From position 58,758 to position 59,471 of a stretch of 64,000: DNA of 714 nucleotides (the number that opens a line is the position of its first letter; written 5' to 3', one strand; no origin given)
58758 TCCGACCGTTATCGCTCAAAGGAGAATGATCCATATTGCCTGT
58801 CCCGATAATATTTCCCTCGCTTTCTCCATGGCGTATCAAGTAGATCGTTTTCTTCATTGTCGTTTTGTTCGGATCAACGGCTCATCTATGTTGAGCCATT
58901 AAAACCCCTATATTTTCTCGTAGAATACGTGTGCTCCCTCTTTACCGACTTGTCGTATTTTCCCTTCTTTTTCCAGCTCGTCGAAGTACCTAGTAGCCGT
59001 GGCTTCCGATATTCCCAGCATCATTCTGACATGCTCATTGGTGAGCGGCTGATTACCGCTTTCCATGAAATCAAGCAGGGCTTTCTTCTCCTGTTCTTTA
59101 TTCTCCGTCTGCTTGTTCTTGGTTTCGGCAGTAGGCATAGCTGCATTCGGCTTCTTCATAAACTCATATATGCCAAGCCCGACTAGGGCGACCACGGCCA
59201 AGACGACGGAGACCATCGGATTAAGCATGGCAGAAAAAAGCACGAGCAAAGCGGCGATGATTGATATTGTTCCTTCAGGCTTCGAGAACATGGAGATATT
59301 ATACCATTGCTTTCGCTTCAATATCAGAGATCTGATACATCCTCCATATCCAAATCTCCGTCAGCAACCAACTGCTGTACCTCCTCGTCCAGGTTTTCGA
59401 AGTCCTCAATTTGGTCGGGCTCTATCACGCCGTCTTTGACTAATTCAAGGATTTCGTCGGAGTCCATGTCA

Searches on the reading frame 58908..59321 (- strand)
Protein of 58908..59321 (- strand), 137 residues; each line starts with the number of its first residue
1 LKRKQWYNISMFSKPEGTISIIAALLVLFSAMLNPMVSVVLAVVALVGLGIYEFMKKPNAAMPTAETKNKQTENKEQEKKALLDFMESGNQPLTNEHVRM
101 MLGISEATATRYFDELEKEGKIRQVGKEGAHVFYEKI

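Call 13: search_protein_families(library=pfam, proteins=[window:58908-59321:-], max_evalue=0.01)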
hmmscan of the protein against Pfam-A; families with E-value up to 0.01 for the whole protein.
window:58908-59321:- (137 aa): 7 families
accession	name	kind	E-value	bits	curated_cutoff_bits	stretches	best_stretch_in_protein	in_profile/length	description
PF04703.18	FaeA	-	0.0019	18.9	20.7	1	79-125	2-48/62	FaeA-like protein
PF22168.2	DIP2311-like_C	-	0.0024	18.6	27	1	72-127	1-54/63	Transcriptional regulator DIP2311-like, C-terminal domain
PF13545.12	HTH_Crp_2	-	0.0024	18.3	27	1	91-127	21-57/70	Crp-like helix-turn-helix domain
PF09339.16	HTH_IclR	-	0.0025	18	22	1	81-125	7-51/52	IclR helix-turn-helix domain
PF13412.12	HTH_24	-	0.0025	17.8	21.9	1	101-123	26-48/48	Winged helix-turn-helix DNA-binding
PF07106.19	TBPIP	-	0.0033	17.8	22.8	1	79-123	3-49/62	TBPIP/Hop2 winged helix domain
PF00771.25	FHIPEP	-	0.0039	16.2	29.1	1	19-106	258-341/657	FHIPEP family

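Call 29: find_homologous_proteins(query=window:58908-59321:-, max_evalue=0.001)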
Query window:58908-59321:- (137 aa): 94 proteins with E <= 0.001 among 163 candidates.
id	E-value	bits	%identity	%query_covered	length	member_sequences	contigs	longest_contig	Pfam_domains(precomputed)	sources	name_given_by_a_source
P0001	2.6e-74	265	100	93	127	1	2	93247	-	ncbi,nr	ncbi:MAG: hypothetical protein KGI50_05740 [Patescibacteria group bacterium]|nr:hypothetical protein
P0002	3.4e-67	242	91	93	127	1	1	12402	-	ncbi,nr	ncbi:MAG: hypothetical protein KGJ35_00690 [Patescibacteria group bacterium]|nr:hypothetical protein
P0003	4.2e-61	222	88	91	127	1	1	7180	-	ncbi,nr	ncbi:MAG: hypothetical protein KGI50_06675 [Patescibacteria group bacterium]|nr:hypothetical protein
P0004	1.0e-59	218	82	93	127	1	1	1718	-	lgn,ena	-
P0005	7.8e-56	205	76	93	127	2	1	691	-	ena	-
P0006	3.8e-54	200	76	93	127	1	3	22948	-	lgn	-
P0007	1.1e-53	198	76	88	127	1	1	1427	PF13412.13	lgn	-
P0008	7.3e-47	176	71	93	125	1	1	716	PF13412.13,PF22168.3,PF09339.17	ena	-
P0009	8.4e-47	176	70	93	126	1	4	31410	PF13412.13,PF09339.17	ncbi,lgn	-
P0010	8.4e-47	176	71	93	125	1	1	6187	-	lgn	-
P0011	1.3e-46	175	69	93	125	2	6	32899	PF13412.13,PF22168.3,PF09339.17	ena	-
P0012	1.8e-46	175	70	93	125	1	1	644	PF13412.13,PF22168.3,PF09339.17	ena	-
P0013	2.1e-46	175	68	93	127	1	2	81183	PF13412.13,PF22168.3,PF09339.17,PF13545.13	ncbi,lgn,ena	-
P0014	2.2e-46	175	70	93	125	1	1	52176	PF13412.13,PF22168.3,PF09339.17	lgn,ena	-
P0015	3.1e-46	174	69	93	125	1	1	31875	PF13412.13,PF22168.3,PF09339.17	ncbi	-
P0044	1.8e-20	91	51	74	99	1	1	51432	PF09339.17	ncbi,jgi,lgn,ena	ncbi:MAG: helix-turn-helix domain-containing protein [Candidatus Paceibacterota bacterium]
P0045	2.3e-20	91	68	48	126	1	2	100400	PF08784.18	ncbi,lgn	-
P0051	1.1e-19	88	52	74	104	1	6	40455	PF09339.17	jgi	jgi:Fic family protein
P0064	2.8e-17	81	61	50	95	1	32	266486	PF13412.13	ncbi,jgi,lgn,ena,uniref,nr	ncbi:MAG: hypothetical protein A3A31_01325 [Candidatus Zambryskibacteria bacterium RIFCSPLOWO2_01_FU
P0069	4.4e-17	80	46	77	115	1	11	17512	-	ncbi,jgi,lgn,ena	jgi:Fic family protein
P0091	1.4e-13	69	55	50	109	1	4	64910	-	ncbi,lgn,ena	-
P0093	4.5e-9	54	52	45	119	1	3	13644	PF01047.29,PF13412.13,PF22168.3,PF08220.19,PF01325.26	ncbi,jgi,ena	-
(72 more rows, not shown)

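Call 30: find_encoding_contigs(protein=P0064, flank=5000, max_places=3)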
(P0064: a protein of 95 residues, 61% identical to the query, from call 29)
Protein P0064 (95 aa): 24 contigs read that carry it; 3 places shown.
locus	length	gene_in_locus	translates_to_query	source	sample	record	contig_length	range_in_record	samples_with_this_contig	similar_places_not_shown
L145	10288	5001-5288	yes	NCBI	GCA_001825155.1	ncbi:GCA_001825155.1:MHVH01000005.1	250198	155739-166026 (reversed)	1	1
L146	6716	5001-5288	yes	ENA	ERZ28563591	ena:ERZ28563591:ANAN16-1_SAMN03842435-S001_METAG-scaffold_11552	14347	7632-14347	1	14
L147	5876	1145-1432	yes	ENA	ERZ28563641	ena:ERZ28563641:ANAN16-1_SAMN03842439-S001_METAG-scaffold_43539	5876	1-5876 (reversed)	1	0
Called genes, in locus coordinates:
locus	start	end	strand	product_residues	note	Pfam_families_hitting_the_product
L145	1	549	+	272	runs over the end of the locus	PF04230:PS_pyruv_trans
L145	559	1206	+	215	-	PF00300:His_Phos_1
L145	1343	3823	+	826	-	-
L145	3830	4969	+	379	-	PF13175:AAA_15, PF13304:AAA_21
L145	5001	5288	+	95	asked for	PF13412:HTH_24 (weak)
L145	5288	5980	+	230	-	-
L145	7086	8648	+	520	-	PF13431:TPR_17 (faint), PF00515:TPR_1 (faint), PF07719:TPR_2 (faint), PF13176:TPR_7 (faint), PF13181:TPR_8 (faint), PF13374:TPR_10 (faint), PF13424:TPR_12 (weak), PF13432:TPR_16 (faint)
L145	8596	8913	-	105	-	PF02033:RBFA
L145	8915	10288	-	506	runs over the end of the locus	PF00009:GTP_EFTU, PF01926:MMR_HSR1, PF22042:EF-G_D2, PF11987:IF-2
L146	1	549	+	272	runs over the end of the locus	PF04230:PS_pyruv_trans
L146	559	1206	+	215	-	PF00300:His_Phos_1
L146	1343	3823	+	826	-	-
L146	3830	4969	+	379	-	PF13175:AAA_15, PF13304:AAA_21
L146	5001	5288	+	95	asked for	PF13412:HTH_24 (weak)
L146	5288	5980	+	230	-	-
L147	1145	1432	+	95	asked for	PF13412:HTH_24 (weak)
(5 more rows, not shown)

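Call 31: find_encoding_contigs(protein=P0045, flank=5000, max_places=2)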
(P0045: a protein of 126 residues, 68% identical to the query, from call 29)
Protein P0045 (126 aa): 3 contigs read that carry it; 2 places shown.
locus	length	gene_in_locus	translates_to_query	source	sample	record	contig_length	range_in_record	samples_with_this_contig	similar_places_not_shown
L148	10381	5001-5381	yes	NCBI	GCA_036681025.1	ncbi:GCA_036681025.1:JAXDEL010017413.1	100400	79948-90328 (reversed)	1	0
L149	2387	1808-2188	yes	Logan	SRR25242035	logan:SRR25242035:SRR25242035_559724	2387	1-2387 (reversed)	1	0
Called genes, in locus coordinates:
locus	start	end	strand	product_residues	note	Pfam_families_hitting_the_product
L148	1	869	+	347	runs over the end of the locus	PF00953:Glycos_transf_4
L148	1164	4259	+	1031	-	PF20473:MmeI_Mtase (faint), PF02384:N6_Mtase (weak), PF07669:Eco57I, PF18135:Type_ISP_C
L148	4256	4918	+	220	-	-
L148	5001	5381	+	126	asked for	PF08784:RPA_C (weak)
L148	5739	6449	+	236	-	PF06414:Zeta_toxin, PF13671:AAA_33 (weak)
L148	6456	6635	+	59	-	-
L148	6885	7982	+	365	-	PF01098:FTSW_RODA_SPOVE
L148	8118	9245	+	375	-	PF03033:Glyco_transf_28, PF04101:Glyco_tran_28_C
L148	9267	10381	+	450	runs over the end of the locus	PF00749:tRNA-synt_1c, PF19269:Anticodon_2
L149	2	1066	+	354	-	?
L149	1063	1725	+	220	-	-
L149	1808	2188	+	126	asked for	PF08784:RPA_C (weak)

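Call 32: find_encoding_contigs(protein=P0044, flank=5000, max_places=2)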
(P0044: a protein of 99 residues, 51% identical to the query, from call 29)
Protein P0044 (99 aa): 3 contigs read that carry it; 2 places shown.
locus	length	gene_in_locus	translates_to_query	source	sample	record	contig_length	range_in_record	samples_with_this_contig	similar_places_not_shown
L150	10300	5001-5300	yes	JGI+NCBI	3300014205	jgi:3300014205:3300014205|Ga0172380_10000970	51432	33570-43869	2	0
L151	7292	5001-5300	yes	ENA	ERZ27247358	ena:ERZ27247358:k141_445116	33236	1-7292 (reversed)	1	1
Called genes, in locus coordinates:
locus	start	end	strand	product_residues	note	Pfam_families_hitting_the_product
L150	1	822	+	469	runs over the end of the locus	-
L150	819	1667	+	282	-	PF02086:MethyltransfD12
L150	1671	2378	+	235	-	-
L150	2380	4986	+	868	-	PF04851:ResIII, PF00270:DEAD, PF19778:RE_endonuc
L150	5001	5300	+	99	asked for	PF09339:HTH_IclR (weak)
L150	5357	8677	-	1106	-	PF02811:PHP, PF07733:DNA_pol3_alpha, PF17657:DNA_pol3_finger, PF14579:HHH_6, PF01336:tRNA_anti-codon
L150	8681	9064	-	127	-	-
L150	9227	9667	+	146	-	PF02452:PemK_toxin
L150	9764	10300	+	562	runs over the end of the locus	PF02689:Herpes_Helicase (faint), PF05970:PIF1, PF13245:AAA_19, PF13401:AAA_22, PF13604:AAA_30, PF21530:Pif1_2B_dom, PF14493:HTH_40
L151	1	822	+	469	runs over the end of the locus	-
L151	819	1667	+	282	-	PF02086:MethyltransfD12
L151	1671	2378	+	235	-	-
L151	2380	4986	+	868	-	PF04851:ResIII, PF00270:DEAD, PF19778:RE_endonuc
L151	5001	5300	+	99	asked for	PF09339:HTH_IclR (weak)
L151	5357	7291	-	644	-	?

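Call 33: find_encoding_contigs(protein=P0091, flank=5000, max_places=2)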
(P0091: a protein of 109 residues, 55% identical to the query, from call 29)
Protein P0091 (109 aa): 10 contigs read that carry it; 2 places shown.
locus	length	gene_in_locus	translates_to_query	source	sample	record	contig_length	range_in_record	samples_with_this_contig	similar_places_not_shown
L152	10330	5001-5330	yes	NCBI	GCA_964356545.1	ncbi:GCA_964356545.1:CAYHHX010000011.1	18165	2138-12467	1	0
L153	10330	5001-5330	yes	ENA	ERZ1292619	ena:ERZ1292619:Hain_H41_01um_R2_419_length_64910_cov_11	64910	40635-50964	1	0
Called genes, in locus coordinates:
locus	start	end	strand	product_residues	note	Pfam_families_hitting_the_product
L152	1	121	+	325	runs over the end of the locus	PF00288:GHMP_kinases_N, PF08544:GHMP_kinases_C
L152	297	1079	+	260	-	PF06300:Tsp45I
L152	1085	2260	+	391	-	PF03602:Cons_hypoth95 (faint), PF01555:N6_N4_Mtase, PF13847:Methyltransf_31 (weak)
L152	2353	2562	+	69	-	-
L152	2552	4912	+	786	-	PF02463:SMC_N, PF13476:AAA_23, PF13166:AAA_13 (weak)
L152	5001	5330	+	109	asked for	-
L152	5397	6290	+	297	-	PF01073:3Beta_HSD (weak), PF01370:Epimerase, PF04321:RmlD_sub_bind, PF16363:GDP_Man_Dehyd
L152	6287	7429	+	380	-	PF00155:Aminotran_1_2 (weak), PF01041:DegT_DnrJ_EryC1, PF01053:Cys_Met_Meta_PP (weak)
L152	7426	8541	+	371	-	PF01041:DegT_DnrJ_EryC1, PF01212:Beta_elim_lyase (weak)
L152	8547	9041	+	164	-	PF00702:Hydrolase, PF08645:PNK3P, PF13419:HAD_2, PF13242:Hydrolase_like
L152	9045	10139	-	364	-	PF00535:Glycos_transf_2, PF13641:Glyco_tranf_2_3 (weak)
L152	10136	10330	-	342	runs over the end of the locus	PF00852:Glyco_transf_10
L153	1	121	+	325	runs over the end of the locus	PF00288:GHMP_kinases_N, PF08544:GHMP_kinases_C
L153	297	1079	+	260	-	PF06300:Tsp45I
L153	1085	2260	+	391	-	PF03602:Cons_hypoth95 (faint), PF01555:N6_N4_Mtase, PF13847:Methyltransf_31 (weak)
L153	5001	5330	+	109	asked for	-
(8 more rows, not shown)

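Call 40: search_solved_structures(query=A2, max_evalue=1, show_alignments=3)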
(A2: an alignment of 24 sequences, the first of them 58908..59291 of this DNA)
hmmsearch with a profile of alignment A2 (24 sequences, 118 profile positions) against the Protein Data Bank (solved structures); distinct sequences matched with E-value up to 1: 38.
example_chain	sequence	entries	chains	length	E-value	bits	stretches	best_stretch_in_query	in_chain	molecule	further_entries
3tgn_A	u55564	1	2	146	0.00017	25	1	57-115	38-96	Adc operon repressor AdcR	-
3cta_A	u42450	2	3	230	0.00048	23.6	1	58-110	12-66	Riboflavin kinase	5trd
5jlu_A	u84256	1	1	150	0.0024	21.4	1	57-99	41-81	Adhesin competence repressor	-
5jls_A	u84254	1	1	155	0.0027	21.2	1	57-99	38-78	Adhesin competence repressor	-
7r81_a2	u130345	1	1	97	0.0037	20.7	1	37-114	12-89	40S ribosomal protein S25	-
9hlo_A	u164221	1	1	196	0.0058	20.1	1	58-107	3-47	Abortive infection protein AbiGI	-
6y8q_A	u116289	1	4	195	0.0068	19.9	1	58-107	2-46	Abortive phage infection protein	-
6xu6_AZ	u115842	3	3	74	0.018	18.5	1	71-117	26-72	40S ribosomal protein S25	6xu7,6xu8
7nwg_a2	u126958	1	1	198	0.02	18.3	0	73-116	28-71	ribosomal protein eS25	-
2p5v_A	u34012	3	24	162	0.023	18.2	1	61-105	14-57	Transcriptional regulator, LRP/AsnC family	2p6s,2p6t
5yi0_B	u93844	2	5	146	0.062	16.8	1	56-103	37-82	Zinc transport transcriptional regulator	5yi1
7fby_A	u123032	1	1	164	0.068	16.7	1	60-105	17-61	Transcriptional regulatory protein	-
4yn8_A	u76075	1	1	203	0.072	16.6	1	18-94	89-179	Response regulator ChrA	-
9w4v_A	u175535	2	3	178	0.077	16.5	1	60-105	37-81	Uncharacterized HTH-type transcriptional regulator PH0140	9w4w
7olc_SZ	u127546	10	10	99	0.078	16.5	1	33-115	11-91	40S ribosomal protein S25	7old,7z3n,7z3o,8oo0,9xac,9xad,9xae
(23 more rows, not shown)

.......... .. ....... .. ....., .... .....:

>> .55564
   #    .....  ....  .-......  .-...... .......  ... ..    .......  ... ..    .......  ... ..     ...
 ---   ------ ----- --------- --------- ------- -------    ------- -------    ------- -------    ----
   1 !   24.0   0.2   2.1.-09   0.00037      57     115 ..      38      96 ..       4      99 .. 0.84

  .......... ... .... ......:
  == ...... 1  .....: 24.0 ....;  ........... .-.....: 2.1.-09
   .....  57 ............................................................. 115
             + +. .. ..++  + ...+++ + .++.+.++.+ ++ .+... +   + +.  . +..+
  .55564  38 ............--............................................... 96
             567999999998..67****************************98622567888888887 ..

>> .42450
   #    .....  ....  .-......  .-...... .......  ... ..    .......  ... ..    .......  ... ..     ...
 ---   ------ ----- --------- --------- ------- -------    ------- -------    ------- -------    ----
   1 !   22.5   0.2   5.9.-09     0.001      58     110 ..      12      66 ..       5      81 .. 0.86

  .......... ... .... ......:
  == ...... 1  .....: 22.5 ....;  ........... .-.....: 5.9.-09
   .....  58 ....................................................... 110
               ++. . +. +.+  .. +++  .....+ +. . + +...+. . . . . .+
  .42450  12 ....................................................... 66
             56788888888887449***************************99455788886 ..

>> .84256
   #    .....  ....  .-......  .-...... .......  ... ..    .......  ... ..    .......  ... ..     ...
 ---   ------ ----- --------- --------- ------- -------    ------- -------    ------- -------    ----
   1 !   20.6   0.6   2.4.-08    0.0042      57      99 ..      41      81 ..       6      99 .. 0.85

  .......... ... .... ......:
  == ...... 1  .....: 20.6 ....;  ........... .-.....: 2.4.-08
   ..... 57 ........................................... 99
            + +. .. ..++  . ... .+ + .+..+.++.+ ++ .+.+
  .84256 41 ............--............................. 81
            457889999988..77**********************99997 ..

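Call 41: search_protein_families(library=ncbifam, proteins=[window:58908-59291:-, P0064, P0044], max_evalue=0.01)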
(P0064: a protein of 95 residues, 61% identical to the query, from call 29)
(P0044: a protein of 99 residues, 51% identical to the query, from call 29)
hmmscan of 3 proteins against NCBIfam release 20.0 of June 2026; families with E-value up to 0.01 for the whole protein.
window:58908-59291:- (127 aa): 3 families
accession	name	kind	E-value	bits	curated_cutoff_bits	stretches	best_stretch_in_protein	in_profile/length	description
NF010034.0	PRK13509.1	equivalog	9.2e-05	21.9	244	1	65-121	3-57/251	HTH-type transcriptional regulator UlaR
TIGR01398.1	FlhA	equivalog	0.0076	14.6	772.1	1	10-76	274-342/678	flagellar biosynthesis protein FlhA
TIGR01884.1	cas_HTH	subfamily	0.0093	15.4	60.2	1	88-119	162-193/202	CRISPR-associated CARF protein Csa3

P0064 (95 aa): 6 families
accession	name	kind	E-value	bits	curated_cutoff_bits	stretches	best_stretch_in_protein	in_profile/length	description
NF010034.0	PRK13509.1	equivalog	8.9e-06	25.2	244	1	33-87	3-56/251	HTH-type transcriptional regulator UlaR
NF007720.0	PRK10411.1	equivalog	0.00026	20.4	259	1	34-85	2-54/243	L-fucose operon activator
NF053606.1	Sta1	subfamily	0.0029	17.7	80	0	39-83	23-67/100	Sta1 family transcriptional regulator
TIGR01884.1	cas_HTH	subfamily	0.0031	16.9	60.2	1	53-90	159-196/202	CRISPR-associated CARF protein Csa3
NF003033.0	PRK03911.1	equivalog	0.0069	16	248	1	39-83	13-59/264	HrcA family transcriptional regulator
NF040939.2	trans_reg_lrs14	equivalog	0.0097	15.9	90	0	39-82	25-68/103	Lrs14 family HTH-type transcriptional regulator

P0044 (99 aa): 2 families
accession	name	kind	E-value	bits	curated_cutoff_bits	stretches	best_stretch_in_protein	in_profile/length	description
NF007342.0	PRK09834.1-4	equivalog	0.0039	16.2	251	1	44-92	20-67/263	DNA-binding transcriptional regulator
NF008601.2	PRK11569.1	equivalog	0.0079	15.4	380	1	51-92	42-83/276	glyoxylate bypass operon transcriptional repressor IclR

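Call 43: find_encoding_contigs(protein=P0051, flank=8000, max_places=2)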
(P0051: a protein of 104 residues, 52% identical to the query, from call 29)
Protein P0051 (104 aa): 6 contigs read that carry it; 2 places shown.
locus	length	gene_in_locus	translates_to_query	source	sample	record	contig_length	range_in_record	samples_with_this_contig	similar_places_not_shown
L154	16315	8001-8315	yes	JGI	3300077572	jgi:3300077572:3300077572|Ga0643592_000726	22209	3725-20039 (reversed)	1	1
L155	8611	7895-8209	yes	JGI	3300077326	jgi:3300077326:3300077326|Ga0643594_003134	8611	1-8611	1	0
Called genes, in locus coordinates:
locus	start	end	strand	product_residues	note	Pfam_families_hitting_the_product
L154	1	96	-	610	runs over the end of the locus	PF00884:Sulfatase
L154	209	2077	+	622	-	PF10101:DUF2339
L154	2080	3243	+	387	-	PF02412:TSP_3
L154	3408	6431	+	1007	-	PF02384:N6_Mtase, PF20473:MmeI_Mtase (weak), PF18135:Type_ISP_C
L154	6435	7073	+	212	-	-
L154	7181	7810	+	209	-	PF12686:DUF3800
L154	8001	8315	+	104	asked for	PF09339:HTH_IclR (weak)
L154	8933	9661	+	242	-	PF00849:PseudoU_synth_2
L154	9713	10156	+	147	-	PF01245:Ribosomal_L19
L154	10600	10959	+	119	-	-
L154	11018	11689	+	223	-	-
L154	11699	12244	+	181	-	PF01923:Cob_adeno_trans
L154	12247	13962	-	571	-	PF00239:Resolvase, PF13408:Zn_ribbon_recom (weak)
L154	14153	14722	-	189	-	-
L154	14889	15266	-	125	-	-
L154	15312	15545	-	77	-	-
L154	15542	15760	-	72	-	-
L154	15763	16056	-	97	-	PF18903:DUF5659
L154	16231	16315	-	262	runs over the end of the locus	-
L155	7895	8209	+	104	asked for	PF09339:HTH_IclR (weak)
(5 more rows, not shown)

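Call 44: find_encoding_contigs(protein=P0013, flank=8000, max_places=1)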
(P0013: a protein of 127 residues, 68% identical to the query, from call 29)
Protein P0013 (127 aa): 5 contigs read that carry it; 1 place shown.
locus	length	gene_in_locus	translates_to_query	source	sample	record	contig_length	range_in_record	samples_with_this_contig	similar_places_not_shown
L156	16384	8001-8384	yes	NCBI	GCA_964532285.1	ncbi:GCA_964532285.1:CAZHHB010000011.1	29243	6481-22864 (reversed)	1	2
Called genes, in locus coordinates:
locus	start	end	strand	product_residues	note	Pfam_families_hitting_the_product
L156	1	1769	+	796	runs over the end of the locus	PF00515:TPR_1 (faint), PF07719:TPR_2 (faint), PF13181:TPR_8 (faint), PF13428:TPR_14 (faint), PF13371:TPR_9 (weak), PF13414:TPR_11 (weak), PF13432:TPR_16, PF14559:TPR_19 (weak), +4 more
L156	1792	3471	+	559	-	PF03023:MurJ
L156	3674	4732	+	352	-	PF13651:EcoRI_methylase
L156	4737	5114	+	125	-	-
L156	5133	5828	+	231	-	PF13643:DUF4145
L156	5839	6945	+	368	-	PF03235:GmrSD_N, PF01844:HNH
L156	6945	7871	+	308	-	-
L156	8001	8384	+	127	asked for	PF22168:DIP2311-like_C (faint), PF13412:HTH_24 (weak), PF13545:HTH_Crp_2 (faint), PF09339:HTH_IclR (faint)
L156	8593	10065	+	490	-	PF04326:SLFN_AlbA_2, PF13749:HATPase_c_4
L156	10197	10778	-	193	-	PF25145:NfeD1b_N (weak), PF01343:Peptidase_S49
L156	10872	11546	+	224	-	PF12844:HTH_19, PF13560:HTH_31, PF01381:HTH_3, PF13443:HTH_26 (faint), PF13274:SocA_Panacea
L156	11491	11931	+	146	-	-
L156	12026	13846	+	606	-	PF00009:GTP_EFTU, PF03144:GTP_EFTU_D2 (weak), PF14492:EFG_III (weak), PF00679:EFG_C, PF06421:LepA_C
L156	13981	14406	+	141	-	PF04977:DivIC (weak)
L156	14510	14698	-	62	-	PF00462:Glutaredoxin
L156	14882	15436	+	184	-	PF01569:PAP2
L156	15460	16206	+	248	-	PF00300:His_Phos_1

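Call 45: find_encoding_contigs(protein=P0093, flank=8000, max_places=2)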
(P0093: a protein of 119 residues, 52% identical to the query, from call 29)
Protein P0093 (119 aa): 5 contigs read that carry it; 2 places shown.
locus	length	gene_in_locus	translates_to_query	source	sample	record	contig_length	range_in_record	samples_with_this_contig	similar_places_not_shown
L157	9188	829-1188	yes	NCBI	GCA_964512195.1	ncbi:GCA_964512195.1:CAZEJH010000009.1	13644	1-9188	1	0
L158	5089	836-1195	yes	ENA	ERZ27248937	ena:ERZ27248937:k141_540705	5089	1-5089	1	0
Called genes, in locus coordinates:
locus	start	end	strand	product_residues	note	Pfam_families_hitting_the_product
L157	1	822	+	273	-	?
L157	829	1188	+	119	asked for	PF01325:Fe_dep_repress (weak), PF13412:HTH_24 (weak), PF22168:DIP2311-like_C (weak), PF01047:MarR (weak), PF08220:HTH_DeoR (weak)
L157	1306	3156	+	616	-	PF00933:Glyco_hydro_3, PF01915:Glyco_hydro_3_C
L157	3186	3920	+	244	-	PF01135:PCMT, PF05175:MTS, PF06325:PrmA, PF13489:Methyltransf_23, PF01209:Ubie_methyltran, PF13847:Methyltransf_31, PF08241:Methyltransf_11, PF08242:Methyltransf_12, +6 more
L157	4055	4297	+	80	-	PF17253:DUF5320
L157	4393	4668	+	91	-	PF02001:DUF134, PF08281:Sigma70_r4_2 (weak), PF04545:Sigma70_r4 (weak)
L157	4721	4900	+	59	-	PF00291:PALP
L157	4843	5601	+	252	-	PF00291:PALP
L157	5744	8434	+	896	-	PF00690:Cation_ATPase_N, PF00122:E1-E2_ATPase, PF13246:Cation_ATPase, PF00702:Hydrolase, PF00689:Cation_ATPase_C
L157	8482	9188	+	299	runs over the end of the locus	PF00892:EamA (weak)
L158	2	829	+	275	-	?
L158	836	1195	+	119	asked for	PF01325:Fe_dep_repress (weak), PF13412:HTH_24 (weak), PF22168:DIP2311-like_C (weak), PF01047:MarR (weak), PF08220:HTH_DeoR (weak)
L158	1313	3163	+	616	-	PF00933:Glyco_hydro_3, PF01915:Glyco_hydro_3_C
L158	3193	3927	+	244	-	PF01135:PCMT, PF05175:MTS, PF06325:PrmA, PF13489:Methyltransf_23, PF01209:Ubie_methyltran, PF13847:Methyltransf_31, PF08241:Methyltransf_11, PF08242:Methyltransf_12, +6 more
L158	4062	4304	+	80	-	PF17253:DUF5320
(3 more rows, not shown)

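Call 46: find_encoding_contigs(protein=P0069, flank=8000, max_places=2)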
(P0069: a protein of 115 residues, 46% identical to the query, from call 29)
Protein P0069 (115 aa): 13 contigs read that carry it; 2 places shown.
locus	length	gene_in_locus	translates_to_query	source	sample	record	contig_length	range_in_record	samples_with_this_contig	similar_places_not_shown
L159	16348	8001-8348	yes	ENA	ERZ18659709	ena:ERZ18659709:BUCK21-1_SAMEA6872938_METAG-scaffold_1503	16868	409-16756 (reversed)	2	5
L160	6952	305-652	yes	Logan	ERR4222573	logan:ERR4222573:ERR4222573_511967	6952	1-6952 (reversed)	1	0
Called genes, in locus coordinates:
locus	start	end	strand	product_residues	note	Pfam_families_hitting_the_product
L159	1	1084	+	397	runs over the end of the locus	?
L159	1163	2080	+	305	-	PF03477:ATP-cone, PF04471:Mrr_cat (weak)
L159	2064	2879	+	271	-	PF12705:PDDEXK_1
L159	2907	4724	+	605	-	PF01411:tRNA-synt_2c, PF07973:tRNA_SAD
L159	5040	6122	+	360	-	PF13651:EcoRI_methylase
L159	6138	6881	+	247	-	-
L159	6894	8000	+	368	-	PF03235:GmrSD_N, PF01844:HNH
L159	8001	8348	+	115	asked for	-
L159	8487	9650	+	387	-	-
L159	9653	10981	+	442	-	-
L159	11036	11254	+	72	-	PF01176:eIF-1a, PF16745:RsgA_N (weak)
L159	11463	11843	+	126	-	PF00416:Ribosomal_S13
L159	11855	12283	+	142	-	PF00411:Ribosomal_S11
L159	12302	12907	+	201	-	PF00163:Ribosomal_S4, PF01479:S4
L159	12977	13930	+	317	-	PF01193:RNA_pol_L, PF13656:RNA_pol_L_2 (faint), PF01000:RNA_pol_A_bac, PF03118:RNA_pol_A_CTD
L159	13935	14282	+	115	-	PF01196:Ribosomal_L17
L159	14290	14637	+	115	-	PF00572:Ribosomal_L13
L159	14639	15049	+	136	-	PF00380:Ribosomal_S9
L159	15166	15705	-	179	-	-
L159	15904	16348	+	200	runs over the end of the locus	PF01025:GrpE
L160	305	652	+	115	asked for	-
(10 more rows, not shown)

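Call 54: search_protein_representatives(alignment_id=A2)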
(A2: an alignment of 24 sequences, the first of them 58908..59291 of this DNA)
Query: 24 sequences, 118 profile positions. Proteins with E-value up to 0.001 (for the whole library): 3046; up to 1e-10: 1711; up to 1e-30: 12. The best 150 are listed.
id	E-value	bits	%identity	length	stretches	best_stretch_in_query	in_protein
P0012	5.0e-42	159.1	-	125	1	2-117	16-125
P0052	7.6e-40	152.0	-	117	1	12-117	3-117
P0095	9.1e-37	142.1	-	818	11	49-104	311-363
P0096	1.3e-34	135.1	-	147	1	2-116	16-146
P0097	1.8e-34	134.7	-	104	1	12-117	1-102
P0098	2.7e-34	134.1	-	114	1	13-117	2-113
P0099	4.3e-34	133.5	-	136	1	12-116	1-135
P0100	8.4e-34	132.5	-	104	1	12-117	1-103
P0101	1.0e-33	132.3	-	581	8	53-107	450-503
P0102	7.7e-32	126.2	-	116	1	12-117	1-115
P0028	7.8e-32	126.2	-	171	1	17-117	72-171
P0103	3.2e-31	124.2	-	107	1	13-116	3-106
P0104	2.1e-30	121.6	-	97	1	43-117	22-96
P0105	4.7e-30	120.4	-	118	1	12-117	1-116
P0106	1.2e-29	119.1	-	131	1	12-117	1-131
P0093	1.8e-28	115.3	-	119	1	12-115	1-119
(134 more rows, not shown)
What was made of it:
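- The family has 1,711 cluster representatives at E <= 1e-10 (call 54).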
